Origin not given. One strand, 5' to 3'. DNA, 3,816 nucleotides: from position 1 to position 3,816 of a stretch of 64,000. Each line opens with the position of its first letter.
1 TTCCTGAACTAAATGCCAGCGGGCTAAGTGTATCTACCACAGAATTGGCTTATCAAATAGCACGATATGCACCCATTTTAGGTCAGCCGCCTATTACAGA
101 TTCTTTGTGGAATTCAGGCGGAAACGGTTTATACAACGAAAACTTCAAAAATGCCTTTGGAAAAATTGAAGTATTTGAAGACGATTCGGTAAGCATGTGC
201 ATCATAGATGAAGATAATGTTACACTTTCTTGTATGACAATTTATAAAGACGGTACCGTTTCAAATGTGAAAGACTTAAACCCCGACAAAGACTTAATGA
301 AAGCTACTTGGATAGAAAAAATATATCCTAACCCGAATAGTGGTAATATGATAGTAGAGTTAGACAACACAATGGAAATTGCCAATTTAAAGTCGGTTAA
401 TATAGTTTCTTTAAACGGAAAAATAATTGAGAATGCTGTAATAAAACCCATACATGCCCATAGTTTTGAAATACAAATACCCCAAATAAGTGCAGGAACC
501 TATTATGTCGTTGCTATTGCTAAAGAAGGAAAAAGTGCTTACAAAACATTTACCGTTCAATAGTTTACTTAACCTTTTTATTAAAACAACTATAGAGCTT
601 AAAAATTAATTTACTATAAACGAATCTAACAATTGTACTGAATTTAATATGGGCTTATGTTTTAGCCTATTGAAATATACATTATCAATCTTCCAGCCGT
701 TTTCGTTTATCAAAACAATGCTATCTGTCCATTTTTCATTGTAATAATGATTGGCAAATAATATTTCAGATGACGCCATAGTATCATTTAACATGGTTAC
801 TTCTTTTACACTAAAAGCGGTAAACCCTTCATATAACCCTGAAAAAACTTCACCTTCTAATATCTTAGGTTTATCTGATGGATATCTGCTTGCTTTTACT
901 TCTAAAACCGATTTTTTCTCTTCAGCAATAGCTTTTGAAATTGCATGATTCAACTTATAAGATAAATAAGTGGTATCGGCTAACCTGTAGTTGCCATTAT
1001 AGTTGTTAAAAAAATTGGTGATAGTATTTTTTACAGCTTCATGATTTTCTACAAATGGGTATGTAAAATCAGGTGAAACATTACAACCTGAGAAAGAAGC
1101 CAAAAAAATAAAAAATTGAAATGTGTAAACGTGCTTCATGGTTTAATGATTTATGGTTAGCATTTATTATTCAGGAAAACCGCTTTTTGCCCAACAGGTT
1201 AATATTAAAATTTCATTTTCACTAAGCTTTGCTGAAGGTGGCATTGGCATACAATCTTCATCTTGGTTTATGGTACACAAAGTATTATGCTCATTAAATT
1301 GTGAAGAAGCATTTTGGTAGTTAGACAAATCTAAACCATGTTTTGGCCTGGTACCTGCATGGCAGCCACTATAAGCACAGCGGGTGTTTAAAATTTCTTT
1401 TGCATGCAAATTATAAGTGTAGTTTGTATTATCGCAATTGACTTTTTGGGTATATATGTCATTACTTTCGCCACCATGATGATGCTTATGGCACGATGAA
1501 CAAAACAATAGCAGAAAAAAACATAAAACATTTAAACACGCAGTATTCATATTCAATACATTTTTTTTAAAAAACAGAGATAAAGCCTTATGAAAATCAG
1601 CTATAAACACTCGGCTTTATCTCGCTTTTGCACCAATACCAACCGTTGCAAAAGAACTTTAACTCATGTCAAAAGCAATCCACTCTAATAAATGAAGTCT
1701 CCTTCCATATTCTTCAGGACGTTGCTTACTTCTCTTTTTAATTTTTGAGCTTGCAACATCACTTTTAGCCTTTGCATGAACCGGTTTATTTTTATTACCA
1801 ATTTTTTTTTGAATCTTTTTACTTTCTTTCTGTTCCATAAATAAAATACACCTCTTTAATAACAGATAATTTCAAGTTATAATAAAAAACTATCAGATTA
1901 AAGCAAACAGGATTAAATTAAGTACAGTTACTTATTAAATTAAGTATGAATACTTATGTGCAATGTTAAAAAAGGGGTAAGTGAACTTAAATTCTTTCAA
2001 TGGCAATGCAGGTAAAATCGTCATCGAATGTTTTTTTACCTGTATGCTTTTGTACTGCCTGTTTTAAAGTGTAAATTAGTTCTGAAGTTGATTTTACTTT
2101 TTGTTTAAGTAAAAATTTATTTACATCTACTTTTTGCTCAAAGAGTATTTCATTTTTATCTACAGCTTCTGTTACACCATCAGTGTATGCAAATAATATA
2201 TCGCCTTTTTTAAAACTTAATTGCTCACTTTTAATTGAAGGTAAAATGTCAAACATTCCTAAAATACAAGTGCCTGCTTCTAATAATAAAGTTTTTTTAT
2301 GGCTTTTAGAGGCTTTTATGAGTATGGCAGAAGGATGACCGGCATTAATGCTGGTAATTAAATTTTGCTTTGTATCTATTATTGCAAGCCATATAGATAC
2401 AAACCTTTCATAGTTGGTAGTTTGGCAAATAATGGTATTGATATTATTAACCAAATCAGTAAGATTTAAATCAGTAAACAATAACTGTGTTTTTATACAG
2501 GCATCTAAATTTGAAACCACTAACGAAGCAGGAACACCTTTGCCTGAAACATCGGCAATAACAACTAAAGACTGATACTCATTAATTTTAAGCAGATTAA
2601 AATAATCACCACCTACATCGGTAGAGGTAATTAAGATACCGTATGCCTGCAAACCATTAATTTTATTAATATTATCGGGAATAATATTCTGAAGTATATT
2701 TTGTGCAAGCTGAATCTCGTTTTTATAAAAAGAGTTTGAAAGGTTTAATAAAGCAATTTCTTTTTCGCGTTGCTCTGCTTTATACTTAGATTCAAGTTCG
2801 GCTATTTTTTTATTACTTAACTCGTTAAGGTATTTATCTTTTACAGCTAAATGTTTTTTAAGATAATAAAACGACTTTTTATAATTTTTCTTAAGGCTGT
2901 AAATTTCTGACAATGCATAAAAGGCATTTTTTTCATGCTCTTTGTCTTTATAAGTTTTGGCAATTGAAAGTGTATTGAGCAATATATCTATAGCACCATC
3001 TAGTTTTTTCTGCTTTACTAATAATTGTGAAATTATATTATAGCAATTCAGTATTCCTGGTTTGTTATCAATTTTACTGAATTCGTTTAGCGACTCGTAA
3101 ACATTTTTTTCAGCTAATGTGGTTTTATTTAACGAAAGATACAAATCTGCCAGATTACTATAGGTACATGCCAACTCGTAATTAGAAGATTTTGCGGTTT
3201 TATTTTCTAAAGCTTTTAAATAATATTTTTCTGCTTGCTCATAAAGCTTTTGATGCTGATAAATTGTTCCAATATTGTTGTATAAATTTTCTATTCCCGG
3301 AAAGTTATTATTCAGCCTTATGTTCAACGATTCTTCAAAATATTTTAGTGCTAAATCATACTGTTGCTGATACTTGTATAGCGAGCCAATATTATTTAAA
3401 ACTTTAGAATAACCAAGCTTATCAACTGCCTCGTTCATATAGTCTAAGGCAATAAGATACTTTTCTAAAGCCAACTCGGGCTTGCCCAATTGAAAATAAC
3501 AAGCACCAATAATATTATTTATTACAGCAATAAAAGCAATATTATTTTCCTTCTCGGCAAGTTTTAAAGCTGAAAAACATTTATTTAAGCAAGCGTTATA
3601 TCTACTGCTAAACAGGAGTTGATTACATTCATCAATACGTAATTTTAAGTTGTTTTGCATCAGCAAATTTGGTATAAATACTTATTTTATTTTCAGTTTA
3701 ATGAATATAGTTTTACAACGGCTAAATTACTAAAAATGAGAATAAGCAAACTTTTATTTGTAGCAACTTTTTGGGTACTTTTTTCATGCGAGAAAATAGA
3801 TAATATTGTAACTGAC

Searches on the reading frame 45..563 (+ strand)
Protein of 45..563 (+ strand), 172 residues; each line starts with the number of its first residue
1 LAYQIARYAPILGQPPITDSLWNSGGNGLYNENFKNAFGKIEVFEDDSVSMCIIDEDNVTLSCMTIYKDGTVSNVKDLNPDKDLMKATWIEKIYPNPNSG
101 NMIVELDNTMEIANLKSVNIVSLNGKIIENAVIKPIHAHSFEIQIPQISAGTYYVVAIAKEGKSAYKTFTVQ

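Call 59: search_protein_families(library=pfam, proteins=[window:45-563:+], max_evalue=0.001)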
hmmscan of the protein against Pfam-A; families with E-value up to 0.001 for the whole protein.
window:45-563:+ (172 aa): 1 family
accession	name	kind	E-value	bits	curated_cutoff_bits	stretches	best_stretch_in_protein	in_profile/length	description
PF18962.6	Por_Secre_tail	-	3.2e-09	37.4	27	1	93-169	1-73/75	Secretion system C-terminal sorting domain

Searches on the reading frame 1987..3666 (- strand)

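Call 59: search_protein_families(library=pfam, proteins=[window:1987-3666:-], max_evalue=0.001)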
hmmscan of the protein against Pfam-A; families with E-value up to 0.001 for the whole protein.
window:1987-3666:- (559 aa): 9 families
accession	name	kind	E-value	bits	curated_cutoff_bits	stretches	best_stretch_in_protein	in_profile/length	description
PF07228.17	SpoIIE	-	3.2e-35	122.2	25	1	366-558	5-191/192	Stage II sporulation protein E (SpoIIE)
PF13424.12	TPR_12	-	9.8e-32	109.4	30.1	4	46-117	2-75/77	Tetratricopeptide repeat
PF00515.34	TPR_1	-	4.3e-15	55.3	27.8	2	88-117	2-31/34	Tetratricopeptide repeat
PF13374.12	TPR_10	-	3.2e-13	49.7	27.5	2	90-117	5-32/42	Tetratricopeptide repeat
PF07719.23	TPR_2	-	4.1e-13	48.8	27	1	88-117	2-31/34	Tetratricopeptide repeat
PF13181.12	TPR_8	-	1.1e-11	44.3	25.7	2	128-154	3-29/34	Tetratricopeptide repeat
PF13176.12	TPR_7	-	4.8e-10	39.2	27.9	0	90-120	2-32/36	Tetratricopeptide repeat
PF25058.1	ARM_TT21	-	0.00019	21.9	27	0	212-333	13-125/155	Tetratricopeptide repeat protein 21 ARM repeat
PF13432.12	TPR_16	-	0.00056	20.8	32.7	0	93-156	3-61/65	Tetratricopeptide repeat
